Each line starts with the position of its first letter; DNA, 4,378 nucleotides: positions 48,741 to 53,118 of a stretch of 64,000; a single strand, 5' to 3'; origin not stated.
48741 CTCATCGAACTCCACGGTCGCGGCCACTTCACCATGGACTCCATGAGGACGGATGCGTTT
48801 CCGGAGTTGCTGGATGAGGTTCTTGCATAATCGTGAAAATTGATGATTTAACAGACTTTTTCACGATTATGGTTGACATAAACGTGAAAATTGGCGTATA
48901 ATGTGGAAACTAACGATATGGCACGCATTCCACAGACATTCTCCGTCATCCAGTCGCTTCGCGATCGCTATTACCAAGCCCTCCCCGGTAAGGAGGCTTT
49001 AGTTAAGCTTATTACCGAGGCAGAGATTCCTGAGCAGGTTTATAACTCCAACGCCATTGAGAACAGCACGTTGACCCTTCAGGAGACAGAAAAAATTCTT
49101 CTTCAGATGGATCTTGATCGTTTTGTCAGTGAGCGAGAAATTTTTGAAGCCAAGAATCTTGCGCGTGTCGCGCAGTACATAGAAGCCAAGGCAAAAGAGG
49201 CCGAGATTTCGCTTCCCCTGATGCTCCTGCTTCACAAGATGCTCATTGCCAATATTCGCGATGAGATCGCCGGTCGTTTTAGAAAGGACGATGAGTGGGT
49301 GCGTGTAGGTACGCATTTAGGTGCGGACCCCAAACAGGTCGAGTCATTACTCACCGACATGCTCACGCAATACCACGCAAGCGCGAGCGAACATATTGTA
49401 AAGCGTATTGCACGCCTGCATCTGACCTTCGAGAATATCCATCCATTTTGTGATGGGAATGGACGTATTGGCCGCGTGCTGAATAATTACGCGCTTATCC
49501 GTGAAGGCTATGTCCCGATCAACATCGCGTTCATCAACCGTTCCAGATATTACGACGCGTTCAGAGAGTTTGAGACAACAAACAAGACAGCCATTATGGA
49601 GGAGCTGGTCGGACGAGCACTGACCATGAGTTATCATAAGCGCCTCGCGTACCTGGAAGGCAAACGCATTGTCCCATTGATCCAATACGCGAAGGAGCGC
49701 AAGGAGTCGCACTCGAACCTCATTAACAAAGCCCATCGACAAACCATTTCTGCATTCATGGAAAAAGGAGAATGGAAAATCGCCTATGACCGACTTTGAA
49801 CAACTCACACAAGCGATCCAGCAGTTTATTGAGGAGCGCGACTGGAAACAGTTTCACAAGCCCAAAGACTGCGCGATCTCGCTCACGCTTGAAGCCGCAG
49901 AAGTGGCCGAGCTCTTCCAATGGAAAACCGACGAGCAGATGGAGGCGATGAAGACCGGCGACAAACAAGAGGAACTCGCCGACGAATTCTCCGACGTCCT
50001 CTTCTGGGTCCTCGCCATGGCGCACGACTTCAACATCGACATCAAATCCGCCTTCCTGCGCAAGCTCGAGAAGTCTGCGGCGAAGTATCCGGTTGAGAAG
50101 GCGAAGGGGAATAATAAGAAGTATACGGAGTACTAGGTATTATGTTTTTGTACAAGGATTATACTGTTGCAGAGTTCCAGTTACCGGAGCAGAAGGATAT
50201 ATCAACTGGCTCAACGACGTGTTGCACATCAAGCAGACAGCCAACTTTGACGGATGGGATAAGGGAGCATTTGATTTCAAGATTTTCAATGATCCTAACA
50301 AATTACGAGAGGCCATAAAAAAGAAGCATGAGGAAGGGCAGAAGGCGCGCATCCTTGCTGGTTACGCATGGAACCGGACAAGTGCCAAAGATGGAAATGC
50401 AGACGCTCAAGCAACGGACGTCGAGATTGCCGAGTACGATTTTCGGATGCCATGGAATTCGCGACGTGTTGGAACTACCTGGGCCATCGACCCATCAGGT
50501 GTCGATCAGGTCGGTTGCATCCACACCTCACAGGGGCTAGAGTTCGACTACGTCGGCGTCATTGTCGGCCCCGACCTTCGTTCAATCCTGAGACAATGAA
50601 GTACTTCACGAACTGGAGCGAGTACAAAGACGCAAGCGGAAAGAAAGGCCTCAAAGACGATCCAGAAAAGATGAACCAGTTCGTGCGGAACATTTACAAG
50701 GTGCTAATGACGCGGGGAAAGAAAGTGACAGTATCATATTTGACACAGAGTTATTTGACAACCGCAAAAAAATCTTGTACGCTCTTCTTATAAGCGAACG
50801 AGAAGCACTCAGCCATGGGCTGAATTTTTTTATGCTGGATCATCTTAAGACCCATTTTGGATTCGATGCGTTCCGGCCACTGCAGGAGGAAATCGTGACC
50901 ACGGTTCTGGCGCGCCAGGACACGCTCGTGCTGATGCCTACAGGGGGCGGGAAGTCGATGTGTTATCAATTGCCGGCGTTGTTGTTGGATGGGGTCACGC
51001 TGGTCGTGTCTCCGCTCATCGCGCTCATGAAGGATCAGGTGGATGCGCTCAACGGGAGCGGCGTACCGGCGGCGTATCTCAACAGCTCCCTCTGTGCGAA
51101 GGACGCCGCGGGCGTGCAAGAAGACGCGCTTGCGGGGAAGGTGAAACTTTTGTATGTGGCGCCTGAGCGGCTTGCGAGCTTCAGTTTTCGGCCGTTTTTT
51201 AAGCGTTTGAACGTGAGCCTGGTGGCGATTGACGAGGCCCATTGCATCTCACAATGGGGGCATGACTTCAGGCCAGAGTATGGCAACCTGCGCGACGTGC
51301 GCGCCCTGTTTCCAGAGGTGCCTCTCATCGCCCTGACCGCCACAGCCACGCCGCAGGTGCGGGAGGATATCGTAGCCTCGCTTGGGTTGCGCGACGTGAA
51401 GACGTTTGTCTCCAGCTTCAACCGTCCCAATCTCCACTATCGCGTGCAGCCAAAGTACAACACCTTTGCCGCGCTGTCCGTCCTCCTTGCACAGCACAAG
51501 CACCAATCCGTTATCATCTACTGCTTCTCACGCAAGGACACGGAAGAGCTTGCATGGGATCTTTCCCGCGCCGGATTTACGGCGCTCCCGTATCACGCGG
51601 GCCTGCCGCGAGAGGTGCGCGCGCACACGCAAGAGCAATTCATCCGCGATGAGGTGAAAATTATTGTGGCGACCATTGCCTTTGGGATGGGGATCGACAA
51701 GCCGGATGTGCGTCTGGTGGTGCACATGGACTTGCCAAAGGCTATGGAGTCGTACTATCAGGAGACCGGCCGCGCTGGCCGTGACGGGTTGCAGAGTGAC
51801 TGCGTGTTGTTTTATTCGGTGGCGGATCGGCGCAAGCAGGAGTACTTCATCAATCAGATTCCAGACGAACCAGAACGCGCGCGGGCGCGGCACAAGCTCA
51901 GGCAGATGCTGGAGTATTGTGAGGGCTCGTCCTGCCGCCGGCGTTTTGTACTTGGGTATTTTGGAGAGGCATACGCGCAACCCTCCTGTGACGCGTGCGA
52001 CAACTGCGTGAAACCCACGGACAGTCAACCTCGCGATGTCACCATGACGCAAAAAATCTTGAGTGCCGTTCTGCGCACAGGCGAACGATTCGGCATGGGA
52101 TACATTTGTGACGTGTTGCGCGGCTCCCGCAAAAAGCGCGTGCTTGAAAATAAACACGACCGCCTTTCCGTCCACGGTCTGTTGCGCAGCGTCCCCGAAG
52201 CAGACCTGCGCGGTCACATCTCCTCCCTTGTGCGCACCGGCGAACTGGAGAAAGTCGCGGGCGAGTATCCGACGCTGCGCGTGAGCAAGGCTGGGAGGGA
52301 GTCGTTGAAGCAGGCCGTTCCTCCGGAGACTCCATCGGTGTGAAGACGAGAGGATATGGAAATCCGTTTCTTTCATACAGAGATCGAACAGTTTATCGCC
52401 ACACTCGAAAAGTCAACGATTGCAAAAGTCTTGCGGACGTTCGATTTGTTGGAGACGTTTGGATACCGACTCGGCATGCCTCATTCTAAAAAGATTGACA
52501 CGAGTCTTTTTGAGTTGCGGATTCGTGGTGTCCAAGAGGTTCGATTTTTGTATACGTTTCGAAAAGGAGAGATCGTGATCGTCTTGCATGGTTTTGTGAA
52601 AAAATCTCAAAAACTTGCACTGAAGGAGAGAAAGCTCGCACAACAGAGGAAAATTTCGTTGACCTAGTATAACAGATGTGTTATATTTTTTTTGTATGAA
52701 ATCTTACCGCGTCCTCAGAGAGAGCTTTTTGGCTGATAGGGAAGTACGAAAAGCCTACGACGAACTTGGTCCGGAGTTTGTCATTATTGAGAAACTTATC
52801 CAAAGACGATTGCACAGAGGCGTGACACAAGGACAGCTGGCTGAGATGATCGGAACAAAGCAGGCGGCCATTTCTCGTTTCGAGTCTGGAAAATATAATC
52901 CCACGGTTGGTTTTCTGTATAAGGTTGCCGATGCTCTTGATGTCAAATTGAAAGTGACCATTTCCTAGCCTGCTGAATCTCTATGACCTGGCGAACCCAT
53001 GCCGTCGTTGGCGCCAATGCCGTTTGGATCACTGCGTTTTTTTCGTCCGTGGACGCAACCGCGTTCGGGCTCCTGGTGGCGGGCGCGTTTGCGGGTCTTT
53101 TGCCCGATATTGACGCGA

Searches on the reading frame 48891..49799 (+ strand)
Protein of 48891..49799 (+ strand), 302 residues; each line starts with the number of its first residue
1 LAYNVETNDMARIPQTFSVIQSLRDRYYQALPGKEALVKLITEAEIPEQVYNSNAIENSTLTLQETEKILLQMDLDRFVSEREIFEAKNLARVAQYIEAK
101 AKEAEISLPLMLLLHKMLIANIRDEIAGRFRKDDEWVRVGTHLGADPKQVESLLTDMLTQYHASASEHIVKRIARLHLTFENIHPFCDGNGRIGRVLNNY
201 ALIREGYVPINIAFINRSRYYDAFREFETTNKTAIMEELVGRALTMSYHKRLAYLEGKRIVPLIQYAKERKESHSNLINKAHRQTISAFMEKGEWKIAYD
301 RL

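Call 75: search_protein_families(library=pfam, proteins=[window:48891-49799:+], max_evalue=0.01)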
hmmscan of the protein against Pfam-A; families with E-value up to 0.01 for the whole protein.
window:48891-49799:+ (302 aa): 1 family
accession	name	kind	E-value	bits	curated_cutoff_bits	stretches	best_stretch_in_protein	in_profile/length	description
PF02661.23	Fic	-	1.4e-20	74.4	24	1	107-202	3-93/93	Fic/DOC family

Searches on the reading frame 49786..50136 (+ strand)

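Call 75: search_protein_families(library=pfam, proteins=[window:49786-50136:+], max_evalue=0.01)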
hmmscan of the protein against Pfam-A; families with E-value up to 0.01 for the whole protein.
window:49786-50136:+ (116 aa): 3 families
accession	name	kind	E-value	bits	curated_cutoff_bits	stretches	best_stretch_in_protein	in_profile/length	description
PF12643.12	MazG-like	-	5.3e-16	59.1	27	1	31-115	1-84/85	MazG-like family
PF03819.22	MazG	-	9.3e-06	26.3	22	1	48-100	14-69/74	MazG nucleotide pyrophosphohydrolase domain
PF01503.22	PRA-PH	-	1.8e-05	25.5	21.3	1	39-90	29-79/86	Phosphoribosyl-ATP pyrophosphohydrolase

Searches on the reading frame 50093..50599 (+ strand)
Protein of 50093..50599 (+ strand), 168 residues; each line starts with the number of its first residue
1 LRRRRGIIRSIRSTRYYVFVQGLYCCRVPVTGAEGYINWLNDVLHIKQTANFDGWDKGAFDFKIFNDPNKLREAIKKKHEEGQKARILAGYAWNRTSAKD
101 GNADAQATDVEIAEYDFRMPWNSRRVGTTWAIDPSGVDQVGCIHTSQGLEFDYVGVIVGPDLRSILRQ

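Call 75: search_protein_families(library=pfam, proteins=[window:50093-50599:+], max_evalue=0.01)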
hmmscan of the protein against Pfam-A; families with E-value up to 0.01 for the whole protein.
window:50093-50599:+ (168 aa): 1 family
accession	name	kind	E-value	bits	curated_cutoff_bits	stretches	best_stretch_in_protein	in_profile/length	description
PF09848.15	SLFN-g3_helicase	-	1.9e-37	129.8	24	1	31-163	162-295/354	Schlafen group 3, DNA/RNA helicase domain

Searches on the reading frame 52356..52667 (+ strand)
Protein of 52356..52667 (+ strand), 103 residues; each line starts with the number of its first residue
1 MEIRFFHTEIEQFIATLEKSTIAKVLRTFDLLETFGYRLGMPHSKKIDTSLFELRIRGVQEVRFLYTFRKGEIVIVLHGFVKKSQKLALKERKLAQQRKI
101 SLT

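Call 75: search_protein_families(library=pfam, proteins=[window:52356-52667:+], max_evalue=0.01)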
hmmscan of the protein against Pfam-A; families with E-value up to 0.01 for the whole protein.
window:52356-52667:+ (103 aa): 1 family
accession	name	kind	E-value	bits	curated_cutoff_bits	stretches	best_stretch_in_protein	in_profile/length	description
PF05973.20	Gp49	-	1.7e-21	76.5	23.9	1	13-99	2-89/90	Phage derived protein Gp49-like (DUF891)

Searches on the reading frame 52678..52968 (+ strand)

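Call 75: search_protein_families(library=pfam, proteins=[window:52678-52968:+], max_evalue=0.01)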
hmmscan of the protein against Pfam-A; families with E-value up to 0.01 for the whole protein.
window:52678-52968:+ (96 aa): 6 families
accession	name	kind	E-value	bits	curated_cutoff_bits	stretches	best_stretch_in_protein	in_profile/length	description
PF01381.28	HTH_3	-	4.1e-15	56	23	1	41-91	2-52/55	Helix-turn-helix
PF13560.12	HTH_31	-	7.9e-09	36.1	27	1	42-89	8-56/64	Helix-turn-helix domain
PF12844.13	HTH_19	-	7.7e-07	29.4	30.2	1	39-90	3-54/64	Helix-turn-helix domain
PF13443.12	HTH_26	-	7.6e-05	23.3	22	1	40-91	2-54/63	Cro/C1-type HTH DNA-binding domain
PF13744.12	HTH_37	-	0.0043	17.3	27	1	39-95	22-79/80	Helix-turn-helix domain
PF15731.11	MqsA_antitoxin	-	0.0047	17.5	30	1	39-79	73-113/131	Antitoxin component of bacterial toxin-antitoxin system, MqsA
